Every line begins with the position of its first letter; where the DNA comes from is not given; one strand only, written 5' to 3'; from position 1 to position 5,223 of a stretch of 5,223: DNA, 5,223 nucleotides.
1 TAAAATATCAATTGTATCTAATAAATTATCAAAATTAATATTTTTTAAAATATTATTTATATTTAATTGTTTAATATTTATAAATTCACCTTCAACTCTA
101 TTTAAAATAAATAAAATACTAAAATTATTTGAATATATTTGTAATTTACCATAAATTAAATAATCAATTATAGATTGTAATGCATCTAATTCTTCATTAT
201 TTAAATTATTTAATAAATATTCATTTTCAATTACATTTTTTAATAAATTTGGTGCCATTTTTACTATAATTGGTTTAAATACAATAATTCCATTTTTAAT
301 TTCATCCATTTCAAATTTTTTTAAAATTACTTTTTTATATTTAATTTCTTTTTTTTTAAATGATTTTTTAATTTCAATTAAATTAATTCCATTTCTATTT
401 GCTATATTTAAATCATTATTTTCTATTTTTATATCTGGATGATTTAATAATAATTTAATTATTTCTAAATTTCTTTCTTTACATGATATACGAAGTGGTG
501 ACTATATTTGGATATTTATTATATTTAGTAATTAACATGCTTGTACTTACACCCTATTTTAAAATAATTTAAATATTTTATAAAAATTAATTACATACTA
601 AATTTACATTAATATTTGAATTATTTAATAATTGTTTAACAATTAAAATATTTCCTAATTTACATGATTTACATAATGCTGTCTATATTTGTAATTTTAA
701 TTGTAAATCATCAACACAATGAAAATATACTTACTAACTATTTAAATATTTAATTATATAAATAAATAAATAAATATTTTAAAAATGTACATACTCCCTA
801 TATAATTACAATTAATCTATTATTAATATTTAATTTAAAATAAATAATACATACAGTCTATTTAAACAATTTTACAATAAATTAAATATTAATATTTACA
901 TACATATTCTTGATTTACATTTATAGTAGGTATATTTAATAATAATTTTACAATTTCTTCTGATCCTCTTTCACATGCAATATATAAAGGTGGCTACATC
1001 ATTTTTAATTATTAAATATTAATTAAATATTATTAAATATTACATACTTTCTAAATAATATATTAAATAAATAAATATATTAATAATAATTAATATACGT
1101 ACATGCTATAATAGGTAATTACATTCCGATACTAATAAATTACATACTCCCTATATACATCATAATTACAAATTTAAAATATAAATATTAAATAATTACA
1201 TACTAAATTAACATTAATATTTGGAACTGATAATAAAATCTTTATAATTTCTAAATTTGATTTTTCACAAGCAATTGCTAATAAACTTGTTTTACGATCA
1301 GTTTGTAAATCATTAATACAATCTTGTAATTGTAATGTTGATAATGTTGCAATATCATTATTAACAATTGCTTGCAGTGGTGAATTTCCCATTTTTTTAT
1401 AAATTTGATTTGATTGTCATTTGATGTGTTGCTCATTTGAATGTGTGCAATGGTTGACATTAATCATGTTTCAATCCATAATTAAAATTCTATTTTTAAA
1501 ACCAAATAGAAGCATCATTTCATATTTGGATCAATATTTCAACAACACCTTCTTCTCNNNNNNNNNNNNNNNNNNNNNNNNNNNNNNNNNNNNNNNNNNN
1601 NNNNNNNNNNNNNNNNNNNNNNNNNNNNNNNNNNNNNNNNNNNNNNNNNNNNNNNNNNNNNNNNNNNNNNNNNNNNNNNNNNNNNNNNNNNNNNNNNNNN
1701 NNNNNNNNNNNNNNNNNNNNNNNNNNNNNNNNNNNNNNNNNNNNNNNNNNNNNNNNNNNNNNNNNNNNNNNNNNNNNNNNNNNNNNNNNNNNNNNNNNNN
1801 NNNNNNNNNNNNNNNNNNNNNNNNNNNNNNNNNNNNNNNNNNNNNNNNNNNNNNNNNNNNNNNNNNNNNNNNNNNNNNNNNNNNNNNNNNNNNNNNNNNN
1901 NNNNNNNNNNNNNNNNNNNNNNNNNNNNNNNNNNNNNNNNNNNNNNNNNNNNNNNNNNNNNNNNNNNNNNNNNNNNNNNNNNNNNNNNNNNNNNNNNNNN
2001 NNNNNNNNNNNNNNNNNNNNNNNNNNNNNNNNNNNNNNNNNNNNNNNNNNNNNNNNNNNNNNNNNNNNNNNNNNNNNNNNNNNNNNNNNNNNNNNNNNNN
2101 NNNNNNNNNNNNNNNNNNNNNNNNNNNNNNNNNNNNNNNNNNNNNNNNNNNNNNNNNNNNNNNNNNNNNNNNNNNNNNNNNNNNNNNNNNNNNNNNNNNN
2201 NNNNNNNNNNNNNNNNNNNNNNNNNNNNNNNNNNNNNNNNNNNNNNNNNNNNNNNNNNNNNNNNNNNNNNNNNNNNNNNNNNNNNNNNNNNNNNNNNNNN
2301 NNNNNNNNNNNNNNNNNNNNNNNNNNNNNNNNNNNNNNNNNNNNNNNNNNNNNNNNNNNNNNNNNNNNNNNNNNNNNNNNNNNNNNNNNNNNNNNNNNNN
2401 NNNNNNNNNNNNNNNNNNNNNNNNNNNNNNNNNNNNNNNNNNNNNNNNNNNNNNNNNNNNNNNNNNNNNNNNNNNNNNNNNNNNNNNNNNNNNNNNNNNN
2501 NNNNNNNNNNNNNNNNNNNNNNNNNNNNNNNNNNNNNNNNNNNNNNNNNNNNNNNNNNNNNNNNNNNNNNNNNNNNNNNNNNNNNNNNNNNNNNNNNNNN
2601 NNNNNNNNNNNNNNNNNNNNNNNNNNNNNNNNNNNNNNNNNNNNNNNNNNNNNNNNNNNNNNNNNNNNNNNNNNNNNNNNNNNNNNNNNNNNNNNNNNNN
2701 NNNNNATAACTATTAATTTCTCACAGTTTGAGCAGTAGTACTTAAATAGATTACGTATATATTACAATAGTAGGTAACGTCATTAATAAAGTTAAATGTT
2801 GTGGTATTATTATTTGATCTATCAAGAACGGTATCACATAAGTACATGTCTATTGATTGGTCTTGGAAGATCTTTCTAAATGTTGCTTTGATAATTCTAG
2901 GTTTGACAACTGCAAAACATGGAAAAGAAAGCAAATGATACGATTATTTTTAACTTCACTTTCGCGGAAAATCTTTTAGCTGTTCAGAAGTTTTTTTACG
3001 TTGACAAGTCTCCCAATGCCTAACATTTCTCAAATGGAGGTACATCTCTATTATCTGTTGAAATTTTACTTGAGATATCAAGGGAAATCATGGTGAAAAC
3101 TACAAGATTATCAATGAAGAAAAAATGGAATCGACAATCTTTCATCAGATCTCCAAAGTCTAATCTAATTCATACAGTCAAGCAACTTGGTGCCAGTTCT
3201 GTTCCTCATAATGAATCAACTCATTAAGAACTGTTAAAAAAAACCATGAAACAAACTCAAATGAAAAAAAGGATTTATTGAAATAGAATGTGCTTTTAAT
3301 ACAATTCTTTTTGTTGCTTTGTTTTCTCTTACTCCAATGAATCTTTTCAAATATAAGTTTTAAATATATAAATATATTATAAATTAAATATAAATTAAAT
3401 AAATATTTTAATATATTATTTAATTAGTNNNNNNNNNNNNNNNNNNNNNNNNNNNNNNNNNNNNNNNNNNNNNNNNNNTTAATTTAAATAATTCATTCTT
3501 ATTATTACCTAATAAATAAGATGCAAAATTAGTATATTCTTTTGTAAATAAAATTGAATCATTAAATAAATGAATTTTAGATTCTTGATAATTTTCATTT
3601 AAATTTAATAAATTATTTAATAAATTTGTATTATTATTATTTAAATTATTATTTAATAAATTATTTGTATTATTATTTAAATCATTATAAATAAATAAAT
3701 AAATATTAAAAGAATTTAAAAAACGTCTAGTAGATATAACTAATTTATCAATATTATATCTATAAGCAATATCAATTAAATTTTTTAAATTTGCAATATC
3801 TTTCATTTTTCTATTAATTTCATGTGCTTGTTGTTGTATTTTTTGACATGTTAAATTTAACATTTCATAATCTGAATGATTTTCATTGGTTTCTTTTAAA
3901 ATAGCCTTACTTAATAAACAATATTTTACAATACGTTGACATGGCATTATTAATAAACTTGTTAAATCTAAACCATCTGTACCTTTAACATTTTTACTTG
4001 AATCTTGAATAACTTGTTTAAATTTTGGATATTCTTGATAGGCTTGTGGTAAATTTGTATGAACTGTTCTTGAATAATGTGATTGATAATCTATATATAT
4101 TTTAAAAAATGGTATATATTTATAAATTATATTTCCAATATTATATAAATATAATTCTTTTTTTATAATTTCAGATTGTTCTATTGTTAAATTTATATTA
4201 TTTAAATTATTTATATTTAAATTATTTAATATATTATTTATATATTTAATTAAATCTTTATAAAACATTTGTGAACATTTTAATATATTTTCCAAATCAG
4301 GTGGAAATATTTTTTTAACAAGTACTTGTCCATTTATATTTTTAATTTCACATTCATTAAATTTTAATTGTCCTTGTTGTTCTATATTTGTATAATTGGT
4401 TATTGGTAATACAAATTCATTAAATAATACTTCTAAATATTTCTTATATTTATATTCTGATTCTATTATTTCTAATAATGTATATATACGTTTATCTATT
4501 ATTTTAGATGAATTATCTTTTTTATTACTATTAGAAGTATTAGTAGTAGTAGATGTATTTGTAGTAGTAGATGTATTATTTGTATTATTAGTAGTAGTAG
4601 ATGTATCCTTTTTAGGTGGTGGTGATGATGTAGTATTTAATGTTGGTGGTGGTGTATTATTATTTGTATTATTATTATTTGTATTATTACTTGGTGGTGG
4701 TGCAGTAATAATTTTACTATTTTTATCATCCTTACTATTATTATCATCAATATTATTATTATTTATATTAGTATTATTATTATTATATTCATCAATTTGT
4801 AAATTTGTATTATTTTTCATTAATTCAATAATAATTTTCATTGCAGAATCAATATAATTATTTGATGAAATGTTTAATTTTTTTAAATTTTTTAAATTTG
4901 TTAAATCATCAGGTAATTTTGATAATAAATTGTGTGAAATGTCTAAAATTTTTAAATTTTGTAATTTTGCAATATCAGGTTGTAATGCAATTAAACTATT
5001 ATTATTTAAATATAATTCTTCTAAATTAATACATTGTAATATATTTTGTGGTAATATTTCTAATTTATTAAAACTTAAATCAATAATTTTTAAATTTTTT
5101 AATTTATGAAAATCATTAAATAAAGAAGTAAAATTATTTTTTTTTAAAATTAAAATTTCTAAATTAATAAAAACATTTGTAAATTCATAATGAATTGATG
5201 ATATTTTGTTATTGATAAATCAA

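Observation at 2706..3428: GC-elevated 723-bp contig island between two gaps, with frame-shifted ORF fragments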

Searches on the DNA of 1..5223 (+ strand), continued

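Call 17: search_rna_families(source=window, start=2706, end=3428, threshold=evalue, max_evalue=10, show_alignments=4)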
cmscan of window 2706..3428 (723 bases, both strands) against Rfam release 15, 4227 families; matches with E-value up to 10: 5.
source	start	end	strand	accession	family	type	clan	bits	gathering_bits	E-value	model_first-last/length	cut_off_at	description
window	3084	3153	-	RF00071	SNORD73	Gene; snRNA; snoRNA; CD-box;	-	24.2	42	0.12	1-72/72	no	Small nucleolar RNA SNORD73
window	3047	3147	+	RF02310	TtnuHACA2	Gene; snRNA; snoRNA; HACA-box;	-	19.2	100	3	1-121/121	no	Tetrahymena snoRNA TtnuHACA2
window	3260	3318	-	RF01089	PK-repBA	Cis-reg;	-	15.6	45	1.1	1-124/124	no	Pseudoknot of the regulatory region of the repBA gene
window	2927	2978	-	RF02470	Ms_IGR-8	Gene; sRNA;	-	15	44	1.5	1-63/63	no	Mycobacterium sRNA Ms_IGR-8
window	3343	3361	-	RF02444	SpR10_sRNA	Gene; sRNA;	-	13.3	50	8.2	13-31/47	no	Streptococcus sRNA SpR10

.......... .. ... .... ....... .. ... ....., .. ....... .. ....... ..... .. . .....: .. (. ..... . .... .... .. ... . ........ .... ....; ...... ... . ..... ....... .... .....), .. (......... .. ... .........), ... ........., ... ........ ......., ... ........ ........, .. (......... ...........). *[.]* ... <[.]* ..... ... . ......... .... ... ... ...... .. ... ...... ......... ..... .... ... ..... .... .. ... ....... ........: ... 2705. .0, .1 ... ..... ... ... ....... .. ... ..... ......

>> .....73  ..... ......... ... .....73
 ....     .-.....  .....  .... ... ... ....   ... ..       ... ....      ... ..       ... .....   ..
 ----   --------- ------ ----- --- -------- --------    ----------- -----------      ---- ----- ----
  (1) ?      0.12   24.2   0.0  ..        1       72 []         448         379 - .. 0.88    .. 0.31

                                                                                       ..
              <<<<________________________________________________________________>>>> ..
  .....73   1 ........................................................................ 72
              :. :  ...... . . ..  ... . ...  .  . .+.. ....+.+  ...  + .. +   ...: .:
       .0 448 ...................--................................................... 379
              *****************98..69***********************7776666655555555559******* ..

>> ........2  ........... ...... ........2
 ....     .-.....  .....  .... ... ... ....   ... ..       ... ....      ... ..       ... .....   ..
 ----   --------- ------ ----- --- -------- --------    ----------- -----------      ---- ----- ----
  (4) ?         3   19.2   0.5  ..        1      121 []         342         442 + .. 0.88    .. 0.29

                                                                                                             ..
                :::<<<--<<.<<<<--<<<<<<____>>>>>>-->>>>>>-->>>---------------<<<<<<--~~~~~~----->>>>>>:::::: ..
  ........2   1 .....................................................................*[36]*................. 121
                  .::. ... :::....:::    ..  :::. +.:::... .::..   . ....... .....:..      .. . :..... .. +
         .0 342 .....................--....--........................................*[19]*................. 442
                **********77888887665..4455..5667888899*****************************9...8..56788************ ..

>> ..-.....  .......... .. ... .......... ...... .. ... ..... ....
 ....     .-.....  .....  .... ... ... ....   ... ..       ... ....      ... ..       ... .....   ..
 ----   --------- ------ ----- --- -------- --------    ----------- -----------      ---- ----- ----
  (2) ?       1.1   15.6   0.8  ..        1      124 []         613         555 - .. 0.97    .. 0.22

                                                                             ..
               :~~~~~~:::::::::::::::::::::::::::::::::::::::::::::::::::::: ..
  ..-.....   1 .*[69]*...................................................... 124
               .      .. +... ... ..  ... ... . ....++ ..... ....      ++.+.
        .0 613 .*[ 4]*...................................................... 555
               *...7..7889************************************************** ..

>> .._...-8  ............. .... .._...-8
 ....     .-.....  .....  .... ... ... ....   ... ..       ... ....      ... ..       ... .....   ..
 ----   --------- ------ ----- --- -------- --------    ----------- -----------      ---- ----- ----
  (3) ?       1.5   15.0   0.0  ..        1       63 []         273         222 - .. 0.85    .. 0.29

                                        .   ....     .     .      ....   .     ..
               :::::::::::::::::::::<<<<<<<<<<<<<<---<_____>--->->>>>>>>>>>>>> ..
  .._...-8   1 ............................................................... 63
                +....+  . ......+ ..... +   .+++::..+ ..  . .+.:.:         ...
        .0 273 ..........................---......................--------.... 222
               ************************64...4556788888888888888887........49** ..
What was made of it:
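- On Box C/D snoRNA: SNORD73 scores 24.2 bits against 42, with AUGA in place of the D box (call 17).
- Closest known: Box C/D snoRNA. Same: It has a UGAUGA C-box-like motif near the 5' end and a 4-bp terminal stem (call 17).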

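Call 51: search_dna_similar(query=window:2706-3360:+, collection=ecoli_genomes, mode=distant, max_evalue=0.01)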
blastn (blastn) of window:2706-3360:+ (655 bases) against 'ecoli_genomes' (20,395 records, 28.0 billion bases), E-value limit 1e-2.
No match.

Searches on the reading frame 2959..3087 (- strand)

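Call 9: search_protein_families(library=pfam, max_evalue=10, proteins=[window:2959-3087:-])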
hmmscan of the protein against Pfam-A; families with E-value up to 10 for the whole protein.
seq(43 aa): 1 family
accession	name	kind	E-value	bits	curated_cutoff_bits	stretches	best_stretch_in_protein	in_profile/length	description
PF12584.13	TRAPPC10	-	0.041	14.1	22.5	1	7-37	30-60/150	Trafficking protein particle complex subunit 10, TRAPPC10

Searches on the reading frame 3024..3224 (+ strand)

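Call 9: search_protein_families(library=pfam, max_evalue=10, proteins=[window:3024-3224:+])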
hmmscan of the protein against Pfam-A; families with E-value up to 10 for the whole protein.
seq(67 aa): 1 family
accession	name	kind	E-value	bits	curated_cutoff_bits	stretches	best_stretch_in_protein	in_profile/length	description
PF22025.1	ThiI_fer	-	0.011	16.6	25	1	22-60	2-39/72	ThiI ferredoxin-like domain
